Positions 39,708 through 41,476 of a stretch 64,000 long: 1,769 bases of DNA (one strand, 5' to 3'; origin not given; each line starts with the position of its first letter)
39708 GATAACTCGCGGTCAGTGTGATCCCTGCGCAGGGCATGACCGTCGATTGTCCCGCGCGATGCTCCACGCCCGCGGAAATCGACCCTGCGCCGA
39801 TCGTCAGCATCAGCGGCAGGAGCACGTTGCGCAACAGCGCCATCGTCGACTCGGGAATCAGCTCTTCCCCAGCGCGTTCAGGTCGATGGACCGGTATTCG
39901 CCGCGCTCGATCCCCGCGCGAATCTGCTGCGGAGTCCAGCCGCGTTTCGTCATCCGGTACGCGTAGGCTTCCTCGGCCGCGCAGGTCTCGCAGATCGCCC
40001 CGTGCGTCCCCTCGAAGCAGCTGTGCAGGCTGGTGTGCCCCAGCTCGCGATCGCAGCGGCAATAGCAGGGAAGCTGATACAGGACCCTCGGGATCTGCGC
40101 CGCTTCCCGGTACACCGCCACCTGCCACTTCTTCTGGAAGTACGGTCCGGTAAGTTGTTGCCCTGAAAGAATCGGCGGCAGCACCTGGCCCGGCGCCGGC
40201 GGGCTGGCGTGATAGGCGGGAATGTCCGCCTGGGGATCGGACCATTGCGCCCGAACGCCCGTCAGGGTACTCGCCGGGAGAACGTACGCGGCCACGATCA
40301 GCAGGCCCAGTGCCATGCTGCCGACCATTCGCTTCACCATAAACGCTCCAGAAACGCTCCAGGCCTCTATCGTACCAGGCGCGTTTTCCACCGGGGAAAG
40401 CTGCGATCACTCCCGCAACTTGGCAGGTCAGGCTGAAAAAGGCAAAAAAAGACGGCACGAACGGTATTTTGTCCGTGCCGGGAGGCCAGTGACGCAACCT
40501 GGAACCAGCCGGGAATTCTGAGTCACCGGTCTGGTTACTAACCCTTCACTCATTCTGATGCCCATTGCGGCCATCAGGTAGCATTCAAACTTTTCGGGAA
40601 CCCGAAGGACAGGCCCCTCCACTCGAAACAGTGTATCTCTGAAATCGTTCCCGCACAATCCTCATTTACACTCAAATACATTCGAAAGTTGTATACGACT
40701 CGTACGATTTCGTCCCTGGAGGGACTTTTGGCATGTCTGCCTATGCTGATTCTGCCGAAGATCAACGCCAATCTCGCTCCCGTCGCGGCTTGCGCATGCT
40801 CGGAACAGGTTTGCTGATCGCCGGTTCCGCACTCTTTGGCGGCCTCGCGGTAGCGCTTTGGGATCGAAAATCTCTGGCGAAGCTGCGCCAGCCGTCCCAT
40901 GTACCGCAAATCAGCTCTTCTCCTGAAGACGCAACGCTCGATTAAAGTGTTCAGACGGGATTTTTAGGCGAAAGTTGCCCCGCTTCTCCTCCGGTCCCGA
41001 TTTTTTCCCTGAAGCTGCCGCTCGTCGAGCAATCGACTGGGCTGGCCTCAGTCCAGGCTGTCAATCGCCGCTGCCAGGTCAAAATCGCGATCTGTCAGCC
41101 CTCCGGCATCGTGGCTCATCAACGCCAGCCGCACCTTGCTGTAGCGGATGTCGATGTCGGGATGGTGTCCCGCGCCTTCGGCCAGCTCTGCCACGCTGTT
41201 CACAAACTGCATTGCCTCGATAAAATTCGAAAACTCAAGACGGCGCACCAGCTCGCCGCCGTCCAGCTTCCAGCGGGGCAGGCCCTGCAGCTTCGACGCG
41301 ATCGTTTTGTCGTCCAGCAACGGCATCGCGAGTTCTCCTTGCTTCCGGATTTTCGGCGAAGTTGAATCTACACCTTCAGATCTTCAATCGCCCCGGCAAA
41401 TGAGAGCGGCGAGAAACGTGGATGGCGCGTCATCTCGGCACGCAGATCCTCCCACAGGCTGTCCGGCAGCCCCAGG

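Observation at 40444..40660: Riboswitch-like leader on the minus strand: promoter, three-hairpin junction closed by a P1-like helix, then a strong terminator, upstream of a CYCXC gene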

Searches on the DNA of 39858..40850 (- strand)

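Call 4: search_rna_families(source=window, start=40250, end=40850, threshold=evalue, max_evalue=10, show_alignments=5)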
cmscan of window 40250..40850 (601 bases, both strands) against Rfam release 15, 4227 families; matches with E-value up to 10: 1.
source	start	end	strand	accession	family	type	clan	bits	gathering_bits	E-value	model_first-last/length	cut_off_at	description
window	40710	40725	-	RF01325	CRISPR-DR12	Gene; CRISPR;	-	14.8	37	5.3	7-22/30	no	CRISPR RNA direct repeat element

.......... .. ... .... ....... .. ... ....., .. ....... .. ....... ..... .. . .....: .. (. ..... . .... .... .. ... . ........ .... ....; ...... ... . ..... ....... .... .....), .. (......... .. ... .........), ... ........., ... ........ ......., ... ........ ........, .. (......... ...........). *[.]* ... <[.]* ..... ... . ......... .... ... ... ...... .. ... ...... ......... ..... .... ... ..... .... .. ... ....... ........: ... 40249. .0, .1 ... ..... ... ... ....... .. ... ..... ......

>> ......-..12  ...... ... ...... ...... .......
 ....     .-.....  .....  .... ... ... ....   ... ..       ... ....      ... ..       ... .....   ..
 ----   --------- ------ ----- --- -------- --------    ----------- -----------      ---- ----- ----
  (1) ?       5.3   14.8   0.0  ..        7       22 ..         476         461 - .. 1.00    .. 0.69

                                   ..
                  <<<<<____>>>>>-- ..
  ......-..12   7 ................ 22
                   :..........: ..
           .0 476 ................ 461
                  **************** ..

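Call 27: build_rna_model(alignment_id=A1, structure=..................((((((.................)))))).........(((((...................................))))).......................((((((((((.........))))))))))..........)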
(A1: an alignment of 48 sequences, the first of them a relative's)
Model R1 built from alignment A1 (48 sequences, 163 columns); structure: as given.
model positions 119; base pairs 21; branch points 2; effective number of sequences 3.2; information 0.59 bits per position. Calibrated on 0.2 Mb of random sequence (short: E-values are rough).
structure used (alignment columns):
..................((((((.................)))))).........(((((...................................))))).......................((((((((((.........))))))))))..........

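Call 28: search_with_rna_model(model_id=R1, sources=[window, L001, L002, L003, L004, L005, L006, L007, L008, L009, L010, L011, L012, L013, L014, L015, L016, L017, L018, L019, L020, L021, L022, L023, L024, L025, L026, L027, L028, L029, L030, L031, L032, L033, L034, L035, L036, L037, L038, L039, L040, L041, L042, L043, L044, L045, L046, L047, L048, L049, L050, L051, L052, L053, L054, L055, L056, L057, L058, L059, L060, L061, L062, L063, L064, L065, L066, L067, L068, L069, L070, L071, L072, L073, L074, L075, L076, L077, L078, L079, L080], max_evalue=1, make_alignment=true)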
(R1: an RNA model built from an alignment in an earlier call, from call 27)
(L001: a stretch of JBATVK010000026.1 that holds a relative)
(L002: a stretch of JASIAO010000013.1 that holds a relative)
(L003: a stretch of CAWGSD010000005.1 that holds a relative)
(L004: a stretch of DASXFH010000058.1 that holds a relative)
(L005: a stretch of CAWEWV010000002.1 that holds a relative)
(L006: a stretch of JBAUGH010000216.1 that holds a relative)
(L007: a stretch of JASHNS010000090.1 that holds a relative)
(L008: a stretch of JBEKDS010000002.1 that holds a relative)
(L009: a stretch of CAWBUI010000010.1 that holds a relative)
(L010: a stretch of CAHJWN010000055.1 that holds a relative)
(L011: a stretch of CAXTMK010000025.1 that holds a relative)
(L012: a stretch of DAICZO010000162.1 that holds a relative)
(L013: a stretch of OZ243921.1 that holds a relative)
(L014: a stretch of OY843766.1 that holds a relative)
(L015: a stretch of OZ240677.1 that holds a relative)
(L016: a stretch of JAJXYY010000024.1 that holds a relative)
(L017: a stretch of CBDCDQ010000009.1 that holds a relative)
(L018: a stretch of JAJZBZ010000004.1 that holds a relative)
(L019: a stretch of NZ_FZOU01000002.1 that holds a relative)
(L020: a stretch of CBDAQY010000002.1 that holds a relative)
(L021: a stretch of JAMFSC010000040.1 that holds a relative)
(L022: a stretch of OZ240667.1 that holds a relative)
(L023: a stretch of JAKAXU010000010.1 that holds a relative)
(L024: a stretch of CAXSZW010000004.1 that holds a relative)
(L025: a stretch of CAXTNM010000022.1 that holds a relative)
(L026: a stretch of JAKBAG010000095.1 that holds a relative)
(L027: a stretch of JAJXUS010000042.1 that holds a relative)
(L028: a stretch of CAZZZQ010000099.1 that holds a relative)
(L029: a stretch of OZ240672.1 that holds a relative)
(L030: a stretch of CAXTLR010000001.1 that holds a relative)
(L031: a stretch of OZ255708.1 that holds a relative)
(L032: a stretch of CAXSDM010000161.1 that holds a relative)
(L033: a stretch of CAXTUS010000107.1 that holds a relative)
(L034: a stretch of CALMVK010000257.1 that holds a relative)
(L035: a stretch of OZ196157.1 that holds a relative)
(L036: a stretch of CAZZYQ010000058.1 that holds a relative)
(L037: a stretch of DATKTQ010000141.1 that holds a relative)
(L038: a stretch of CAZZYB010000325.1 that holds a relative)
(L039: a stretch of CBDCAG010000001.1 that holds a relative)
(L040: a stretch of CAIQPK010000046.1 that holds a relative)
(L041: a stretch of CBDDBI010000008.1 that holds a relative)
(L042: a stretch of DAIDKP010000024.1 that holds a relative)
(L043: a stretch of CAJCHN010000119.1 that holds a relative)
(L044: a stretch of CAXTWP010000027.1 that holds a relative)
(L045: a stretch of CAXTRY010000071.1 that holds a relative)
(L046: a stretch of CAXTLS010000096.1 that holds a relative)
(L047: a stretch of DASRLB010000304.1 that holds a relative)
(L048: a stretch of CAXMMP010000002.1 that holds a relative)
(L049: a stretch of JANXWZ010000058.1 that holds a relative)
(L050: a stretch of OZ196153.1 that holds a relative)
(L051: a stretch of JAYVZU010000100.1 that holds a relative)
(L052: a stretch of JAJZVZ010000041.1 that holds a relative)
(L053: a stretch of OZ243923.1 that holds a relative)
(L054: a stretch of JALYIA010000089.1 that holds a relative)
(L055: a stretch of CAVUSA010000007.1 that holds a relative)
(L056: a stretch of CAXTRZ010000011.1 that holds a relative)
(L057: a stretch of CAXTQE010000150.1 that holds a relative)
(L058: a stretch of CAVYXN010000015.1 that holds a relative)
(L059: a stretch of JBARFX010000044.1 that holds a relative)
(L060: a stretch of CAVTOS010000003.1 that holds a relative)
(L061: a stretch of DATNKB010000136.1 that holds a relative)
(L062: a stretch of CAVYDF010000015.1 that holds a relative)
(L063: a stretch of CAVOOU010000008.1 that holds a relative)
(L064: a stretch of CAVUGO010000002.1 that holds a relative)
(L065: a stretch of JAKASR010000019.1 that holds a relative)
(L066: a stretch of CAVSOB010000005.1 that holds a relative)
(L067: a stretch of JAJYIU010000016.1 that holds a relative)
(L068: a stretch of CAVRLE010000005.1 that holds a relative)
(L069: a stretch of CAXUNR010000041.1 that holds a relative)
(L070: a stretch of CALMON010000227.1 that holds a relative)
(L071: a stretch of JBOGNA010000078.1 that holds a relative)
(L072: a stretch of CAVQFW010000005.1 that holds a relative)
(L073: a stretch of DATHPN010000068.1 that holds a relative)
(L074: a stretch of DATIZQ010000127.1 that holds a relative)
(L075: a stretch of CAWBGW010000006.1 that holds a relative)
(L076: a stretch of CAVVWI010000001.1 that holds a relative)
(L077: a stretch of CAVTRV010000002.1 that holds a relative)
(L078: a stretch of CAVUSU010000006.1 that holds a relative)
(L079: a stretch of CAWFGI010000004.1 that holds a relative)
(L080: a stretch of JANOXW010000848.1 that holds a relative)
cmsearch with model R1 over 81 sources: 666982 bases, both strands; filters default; matches with E-value up to 1: 73.
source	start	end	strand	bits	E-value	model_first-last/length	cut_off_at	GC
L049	2188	2305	+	110.2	1.3e-22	1-119/119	no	0.53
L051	2185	2302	+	108.2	4e-22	1-119/119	no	0.52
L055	2084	2197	+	103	6.6e-21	1-119/119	no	0.55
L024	3826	3959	+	102.2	1e-20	1-119/119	no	0.54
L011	2261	2380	+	101.1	1.9e-20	1-119/119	no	0.51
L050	3788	3916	+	100.9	2.1e-20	1-119/119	no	0.6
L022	2252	2370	+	98.4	7.9e-20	1-119/119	no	0.53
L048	3789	3902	+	97.9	1e-19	1-119/119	no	0.51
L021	3785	3912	+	97.9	1.1e-19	1-119/119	no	0.52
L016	3717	3851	+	97.3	1.5e-19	1-119/119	no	0.5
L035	2589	2703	+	95.9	3.2e-19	1-119/119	no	0.54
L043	2364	2477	+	95.8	3.2e-19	1-119/119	no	0.54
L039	2624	2740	+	95.6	3.7e-19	1-119/119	no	0.54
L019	3805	3926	+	95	5e-19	1-119/119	no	0.54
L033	253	369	+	94.8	5.5e-19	1-119/119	no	0.54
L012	3724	3857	+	94.6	6.5e-19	1-119/119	no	0.5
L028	3828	3948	+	94.1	8.5e-19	1-119/119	no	0.51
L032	2274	2381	+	93.8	9.5e-19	1-119/119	no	0.54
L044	2775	2891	+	93.6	1.1e-18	1-119/119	no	0.58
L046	3821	3942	+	93.4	1.2e-18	1-119/119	no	0.55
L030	2276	2381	+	93.4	1.2e-18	1-119/119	no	0.53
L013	3790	3915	+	92.4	2.1e-18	1-119/119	no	0.54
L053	2253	2389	+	91.8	2.9e-18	1-119/119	no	0.57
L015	3842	3965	+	91.3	3.8e-18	1-119/119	no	0.56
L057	2278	2384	+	91.1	4.3e-18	1-119/119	no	0.5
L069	2265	2370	+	90.7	5.2e-18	1-119/119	no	0.52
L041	3608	3720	-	90.5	5.9e-18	1-119/119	no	0.52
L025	1040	1152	-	90.3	6.6e-18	1-119/119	no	0.53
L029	3772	3880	+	89.7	9.2e-18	1-119/119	no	0.52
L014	3866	3975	+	89.3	1.1e-17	1-119/119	no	0.55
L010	3758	3882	+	89.3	1.2e-17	1-119/119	no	0.54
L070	3835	3951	+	88.7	1.5e-17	1-119/119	no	0.59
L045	1554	1685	+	87.8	2.5e-17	1-119/119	no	0.54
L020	3756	3883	+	86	6.6e-17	1-119/119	no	0.55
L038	387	505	+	84.9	1.2e-16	1-119/119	no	0.54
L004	3839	3932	+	84.4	1.6e-16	1-119/119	no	0.52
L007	3797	3913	+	84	2e-16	1-119/119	no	0.48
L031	3853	3973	+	83.8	2.2e-16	1-119/119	no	0.59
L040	2182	2296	+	83.2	3.1e-16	1-119/119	no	0.5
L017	3848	3970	+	82.5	4.5e-16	1-119/119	no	0.58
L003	3796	3906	+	82.5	4.5e-16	1-119/119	no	0.48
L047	2463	2574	+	80.9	1.1e-15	1-119/119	no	0.55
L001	3545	3668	+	80.8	1.1e-15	1-119/119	no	0.55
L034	2288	2389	+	80.6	1.2e-15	1-119/119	no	0.55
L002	3784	3908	+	80.3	1.5e-15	1-119/119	no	0.52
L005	3802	3895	+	78.5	4e-15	1-119/119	no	0.55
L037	3678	3815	+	77.7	6.2e-15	1-119/119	no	0.53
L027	3756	3893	+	77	8.9e-15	1-119/119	no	0.54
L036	3796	3916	+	76.7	1.1e-14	1-119/119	no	0.55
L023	3741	3877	+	75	2.6e-14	1-119/119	no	0.47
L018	3731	3869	+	74.6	3.2e-14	1-119/119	no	0.46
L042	3704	3840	+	72.6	9.8e-14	1-119/119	no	0.46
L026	3725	3878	+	70.1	3.9e-13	1-119/119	no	0.44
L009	2253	2350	+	68.6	8.4e-13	1-119/119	no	0.61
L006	1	32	+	31.9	0.00037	88-119/119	5'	0.41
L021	3876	3903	-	23.4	0.038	83-110/119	no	0.5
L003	3870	3897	-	22.9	0.05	83-110/119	no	0.57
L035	2667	2694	-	21.1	0.13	83-110/119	no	0.57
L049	2269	2296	-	21.1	0.14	83-110/119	no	0.57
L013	3879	3906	-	21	0.14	83-110/119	no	0.57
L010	3846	3873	-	20.3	0.2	83-110/119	no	0.54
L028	3912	3939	-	20.3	0.2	83-110/119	no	0.54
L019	3890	3917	-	20.3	0.21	83-110/119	no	0.57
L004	3896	3923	-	20.2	0.22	83-110/119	no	0.61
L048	3868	3893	-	20.1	0.23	83-110/119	no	0.54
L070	3915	3942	-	20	0.24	83-110/119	no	0.61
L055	2161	2188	-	19.9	0.25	83-110/119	no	0.54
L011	2344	2371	-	18.7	0.48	83-110/119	no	0.54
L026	3846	3869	-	18.2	0.62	83-110/119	no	0.62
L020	3847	3874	-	18.1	0.67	83-110/119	no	0.57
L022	2334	2361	-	18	0.7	83-110/119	no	0.57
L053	2353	2380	-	17.9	0.74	83-110/119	no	0.57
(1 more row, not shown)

Alignment A2: 73 matches aligned to the model, 218 columns, each read 5' to 3' on its own strand. Consensus structure (alignment columns), stored with it:
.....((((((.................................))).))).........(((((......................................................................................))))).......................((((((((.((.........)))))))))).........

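Call 29: search_with_rna_model(model_id=R1, sources=[window, L001, L002, L003, L004, L005, L007, L009, L010, L011, L012, L013, L014, L015, L016, L017, L018, L019, L020, L021, L022, L023, L024, L025, L026, L027, L028, L029, L030, L031, L032, L033, L034, L035, L036, L037, L038, L039, L040, L041, L042, L043, L044, L045, L046, L047, L048, L049, L050, L051, L053, L055, L057, L069, L070], max_evalue=0.000001, make_alignment=true)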
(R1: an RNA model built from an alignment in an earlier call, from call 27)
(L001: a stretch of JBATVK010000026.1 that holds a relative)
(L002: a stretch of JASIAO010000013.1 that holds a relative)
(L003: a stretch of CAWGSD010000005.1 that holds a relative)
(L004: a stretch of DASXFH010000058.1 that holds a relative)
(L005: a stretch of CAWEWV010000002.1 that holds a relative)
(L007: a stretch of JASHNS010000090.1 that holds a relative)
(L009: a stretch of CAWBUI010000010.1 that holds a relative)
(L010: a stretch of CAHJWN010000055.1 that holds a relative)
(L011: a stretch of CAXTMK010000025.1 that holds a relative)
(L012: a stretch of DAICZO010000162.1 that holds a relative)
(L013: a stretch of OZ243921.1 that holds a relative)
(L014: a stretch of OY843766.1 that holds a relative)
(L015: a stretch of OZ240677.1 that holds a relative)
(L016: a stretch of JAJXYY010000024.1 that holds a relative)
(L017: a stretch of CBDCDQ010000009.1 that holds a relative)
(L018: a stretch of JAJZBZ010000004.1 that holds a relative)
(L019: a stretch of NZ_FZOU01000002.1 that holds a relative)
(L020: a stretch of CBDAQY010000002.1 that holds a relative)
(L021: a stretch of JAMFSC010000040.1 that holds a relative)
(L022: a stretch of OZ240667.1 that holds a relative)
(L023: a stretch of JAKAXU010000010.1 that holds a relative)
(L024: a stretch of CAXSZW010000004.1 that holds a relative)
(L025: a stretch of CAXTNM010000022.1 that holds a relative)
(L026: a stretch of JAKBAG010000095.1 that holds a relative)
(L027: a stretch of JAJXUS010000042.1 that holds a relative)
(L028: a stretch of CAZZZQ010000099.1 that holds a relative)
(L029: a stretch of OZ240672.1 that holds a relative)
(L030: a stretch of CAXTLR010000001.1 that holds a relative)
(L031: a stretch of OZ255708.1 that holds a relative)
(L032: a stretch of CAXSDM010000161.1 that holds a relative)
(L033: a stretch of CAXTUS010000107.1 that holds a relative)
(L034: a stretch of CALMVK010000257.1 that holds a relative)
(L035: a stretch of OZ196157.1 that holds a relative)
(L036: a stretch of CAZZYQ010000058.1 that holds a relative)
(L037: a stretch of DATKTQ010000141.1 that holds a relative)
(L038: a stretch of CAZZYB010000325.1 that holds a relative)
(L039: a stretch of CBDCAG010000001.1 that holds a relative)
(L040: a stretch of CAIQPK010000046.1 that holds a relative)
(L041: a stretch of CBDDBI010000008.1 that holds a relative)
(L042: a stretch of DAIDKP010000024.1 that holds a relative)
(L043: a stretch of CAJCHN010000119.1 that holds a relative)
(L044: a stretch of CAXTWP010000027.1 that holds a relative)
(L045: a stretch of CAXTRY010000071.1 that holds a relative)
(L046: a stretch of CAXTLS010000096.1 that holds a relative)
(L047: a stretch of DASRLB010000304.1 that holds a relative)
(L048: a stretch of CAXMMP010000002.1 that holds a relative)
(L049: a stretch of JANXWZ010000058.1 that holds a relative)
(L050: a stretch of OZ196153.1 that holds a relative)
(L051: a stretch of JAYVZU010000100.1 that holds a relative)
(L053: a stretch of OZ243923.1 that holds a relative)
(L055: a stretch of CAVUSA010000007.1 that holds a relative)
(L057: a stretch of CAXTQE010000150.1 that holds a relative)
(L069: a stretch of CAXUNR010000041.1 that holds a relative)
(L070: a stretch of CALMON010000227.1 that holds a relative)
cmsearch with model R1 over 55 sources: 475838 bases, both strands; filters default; matches with E-value up to 0.000001: 55.
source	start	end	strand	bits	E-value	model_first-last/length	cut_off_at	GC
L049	2188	2305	+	110.2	9.5e-23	1-119/119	no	0.53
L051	2185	2302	+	108.2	2.9e-22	1-119/119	no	0.52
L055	2084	2197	+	103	4.7e-21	1-119/119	no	0.55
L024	3826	3959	+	102.2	7.3e-21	1-119/119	no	0.54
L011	2261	2380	+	101.1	1.3e-20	1-119/119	no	0.51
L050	3788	3916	+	100.9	1.5e-20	1-119/119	no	0.6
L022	2252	2370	+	98.4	5.7e-20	1-119/119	no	0.53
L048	3789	3902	+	97.9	7.5e-20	1-119/119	no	0.51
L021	3785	3912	+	97.9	7.6e-20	1-119/119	no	0.52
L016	3717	3851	+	97.3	1.1e-19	1-119/119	no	0.5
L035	2589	2703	+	95.9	2.3e-19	1-119/119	no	0.54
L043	2364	2477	+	95.8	2.3e-19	1-119/119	no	0.54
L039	2624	2740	+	95.6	2.6e-19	1-119/119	no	0.54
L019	3805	3926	+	95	3.6e-19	1-119/119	no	0.54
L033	253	369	+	94.8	4e-19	1-119/119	no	0.54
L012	3724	3857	+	94.6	4.6e-19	1-119/119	no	0.5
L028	3828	3948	+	94.1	6e-19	1-119/119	no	0.51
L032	2274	2381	+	93.8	6.8e-19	1-119/119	no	0.54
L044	2775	2891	+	93.6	7.6e-19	1-119/119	no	0.58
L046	3821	3942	+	93.4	8.5e-19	1-119/119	no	0.55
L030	2276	2381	+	93.4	8.7e-19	1-119/119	no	0.53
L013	3790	3915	+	92.4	1.5e-18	1-119/119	no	0.54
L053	2253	2389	+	91.8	2.1e-18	1-119/119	no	0.57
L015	3842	3965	+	91.3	2.7e-18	1-119/119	no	0.56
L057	2278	2384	+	91.1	3e-18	1-119/119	no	0.5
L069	2265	2370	+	90.7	3.7e-18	1-119/119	no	0.52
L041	3608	3720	-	90.5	4.2e-18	1-119/119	no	0.52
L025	1040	1152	-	90.3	4.7e-18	1-119/119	no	0.53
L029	3772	3880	+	89.7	6.6e-18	1-119/119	no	0.52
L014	3866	3975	+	89.3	7.8e-18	1-119/119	no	0.55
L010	3758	3882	+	89.3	8.2e-18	1-119/119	no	0.54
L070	3835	3951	+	88.7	1.1e-17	1-119/119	no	0.59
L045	1554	1685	+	87.8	1.8e-17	1-119/119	no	0.54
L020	3756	3883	+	86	4.7e-17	1-119/119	no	0.55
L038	387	505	+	84.9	8.6e-17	1-119/119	no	0.54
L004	3839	3932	+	84.4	1.1e-16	1-119/119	no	0.52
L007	3797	3913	+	84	1.4e-16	1-119/119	no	0.48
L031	3853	3973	+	83.8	1.6e-16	1-119/119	no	0.59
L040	2182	2296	+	83.2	2.2e-16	1-119/119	no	0.5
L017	3848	3970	+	82.5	3.2e-16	1-119/119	no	0.58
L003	3796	3906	+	82.5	3.2e-16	1-119/119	no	0.48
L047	2463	2574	+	80.9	7.7e-16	1-119/119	no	0.55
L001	3545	3668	+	80.8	7.9e-16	1-119/119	no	0.55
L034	2288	2389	+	80.6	8.8e-16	1-119/119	no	0.55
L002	3784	3908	+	80.3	1.1e-15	1-119/119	no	0.52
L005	3802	3895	+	78.5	2.8e-15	1-119/119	no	0.55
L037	3678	3815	+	77.7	4.4e-15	1-119/119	no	0.53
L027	3756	3893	+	77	6.4e-15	1-119/119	no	0.54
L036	3796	3916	+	76.7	7.6e-15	1-119/119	no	0.55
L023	3741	3877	+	75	1.9e-14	1-119/119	no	0.47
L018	3731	3869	+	74.6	2.3e-14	1-119/119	no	0.46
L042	3704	3840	+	72.6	7e-14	1-119/119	no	0.46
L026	3725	3878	+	70.1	2.7e-13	1-119/119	no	0.44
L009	2253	2350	+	68.6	6e-13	1-119/119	no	0.61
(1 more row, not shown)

Alignment A3: 55 matches aligned to the model, 218 columns, each read 5' to 3' on its own strand. Consensus structure (alignment columns), stored with it:
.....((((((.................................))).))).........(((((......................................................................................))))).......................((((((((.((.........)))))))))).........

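Call 44: search_rna_families(sources=[L003, L005, L009, L011, L014, L016, L018, L020, L025, L027, L029, L036, L038, L045, L049, L055, L070], threshold=gathering)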
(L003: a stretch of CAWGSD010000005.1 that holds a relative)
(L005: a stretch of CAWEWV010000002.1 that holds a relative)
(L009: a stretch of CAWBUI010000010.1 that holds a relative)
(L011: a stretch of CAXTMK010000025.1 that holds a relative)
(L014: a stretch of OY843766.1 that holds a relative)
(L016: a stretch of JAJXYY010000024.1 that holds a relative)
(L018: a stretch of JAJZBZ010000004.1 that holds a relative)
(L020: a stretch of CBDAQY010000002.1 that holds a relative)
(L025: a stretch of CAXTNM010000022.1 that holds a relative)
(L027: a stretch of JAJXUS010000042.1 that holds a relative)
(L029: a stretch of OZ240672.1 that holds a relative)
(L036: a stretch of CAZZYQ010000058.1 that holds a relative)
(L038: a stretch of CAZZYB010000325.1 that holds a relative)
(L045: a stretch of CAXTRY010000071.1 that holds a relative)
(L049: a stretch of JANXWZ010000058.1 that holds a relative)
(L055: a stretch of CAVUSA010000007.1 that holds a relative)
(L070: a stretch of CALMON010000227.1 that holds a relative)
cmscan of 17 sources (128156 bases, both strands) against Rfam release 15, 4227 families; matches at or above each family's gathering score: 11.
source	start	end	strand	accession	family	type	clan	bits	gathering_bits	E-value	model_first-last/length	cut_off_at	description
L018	4578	4926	+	RF00023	tmRNA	Gene;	CL00001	192.3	47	1.4e-76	1-374/374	no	transfer-messenger RNA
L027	4649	5002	+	RF00023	tmRNA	Gene;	CL00001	176.2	47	8.9e-70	1-374/374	no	transfer-messenger RNA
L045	2841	3195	+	RF00023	tmRNA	Gene;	CL00001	168.9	47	1.2e-66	1-374/374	no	transfer-messenger RNA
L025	1908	2261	+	RF00023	tmRNA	Gene;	CL00001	166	47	1.8e-65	1-374/374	no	transfer-messenger RNA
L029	4536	4891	+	RF00023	tmRNA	Gene;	CL00001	165.2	47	4.2e-65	1-374/374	no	transfer-messenger RNA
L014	4678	5032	+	RF00023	tmRNA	Gene;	CL00001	161.3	47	1.8e-63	1-374/374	no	transfer-messenger RNA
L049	7820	8174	+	RF00023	tmRNA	Gene;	CL00001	159.9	47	7.3e-63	1-374/374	no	transfer-messenger RNA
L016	5972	6325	+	RF00023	tmRNA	Gene;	CL00001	157.8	47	5.7e-62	1-374/374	no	transfer-messenger RNA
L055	4956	5312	+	RF00023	tmRNA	Gene;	CL00001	151.4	47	2.7e-59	1-374/374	no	transfer-messenger RNA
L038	4905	5223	+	RF00023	tmRNA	Gene;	CL00001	92.7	47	1.7e-34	1-340/374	3'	transfer-messenger RNA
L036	4957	5040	+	RF00005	tRNA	Gene; tRNA;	CL00001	52.7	29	3.5e-08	1-71/71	no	tRNA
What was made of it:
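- On Any Rfam 15 family (4227 models, including the known riboswitch classes and sRNA families): In 17 homologous loci the only hits were tmRNA and tRNA, located elsewhere (call 44).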

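Call 45: search_rna_families(source=L055, start=1950, end=2300, threshold=evalue, max_evalue=10)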
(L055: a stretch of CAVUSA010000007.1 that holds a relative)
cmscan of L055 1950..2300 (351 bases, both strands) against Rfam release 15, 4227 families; matches with E-value up to 10: 2.
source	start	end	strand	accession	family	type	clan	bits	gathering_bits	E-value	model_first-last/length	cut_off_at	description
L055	1950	1982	+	RF01813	rdlD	Gene; antitoxin;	-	12.6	50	9.4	36-66/66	5'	rdlD antitoxin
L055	1950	1982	-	RF01676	P31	Gene; sRNA;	-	12.3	40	9.9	1-59/82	3'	Pseudomonas sRNA P31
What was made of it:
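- On Any Rfam 15 family (4227 models, including the known riboswitch classes and sRNA families): At E<=10 around the element in the window and in L055 there were only chance fragments (calls 4, 45).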

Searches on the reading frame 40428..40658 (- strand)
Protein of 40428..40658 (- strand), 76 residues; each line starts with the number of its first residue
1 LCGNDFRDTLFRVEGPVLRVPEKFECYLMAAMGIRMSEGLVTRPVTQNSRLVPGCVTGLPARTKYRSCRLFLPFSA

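Call 10: search_protein_families(library=pfam, proteins=[window:40428-40658:-], max_evalue=0.01)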
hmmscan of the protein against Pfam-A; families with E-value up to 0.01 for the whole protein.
window:40428-40658:- (76 aa): 0 families

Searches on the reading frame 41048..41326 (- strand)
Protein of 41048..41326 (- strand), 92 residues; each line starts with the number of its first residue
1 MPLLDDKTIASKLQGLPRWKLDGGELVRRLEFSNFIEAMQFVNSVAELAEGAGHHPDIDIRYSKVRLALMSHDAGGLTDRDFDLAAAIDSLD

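Call 10: search_protein_families(library=pfam, proteins=[window:41048-41326:-], max_evalue=0.01)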
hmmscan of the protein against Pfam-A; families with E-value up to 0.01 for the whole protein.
window:41048-41326:- (92 aa): 1 family
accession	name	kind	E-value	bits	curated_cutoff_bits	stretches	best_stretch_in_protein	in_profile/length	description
PF01329.24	Pterin_4a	-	1.2e-30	105.9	26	1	3-91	2-91/91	Pterin 4 alpha carbinolamine dehydratase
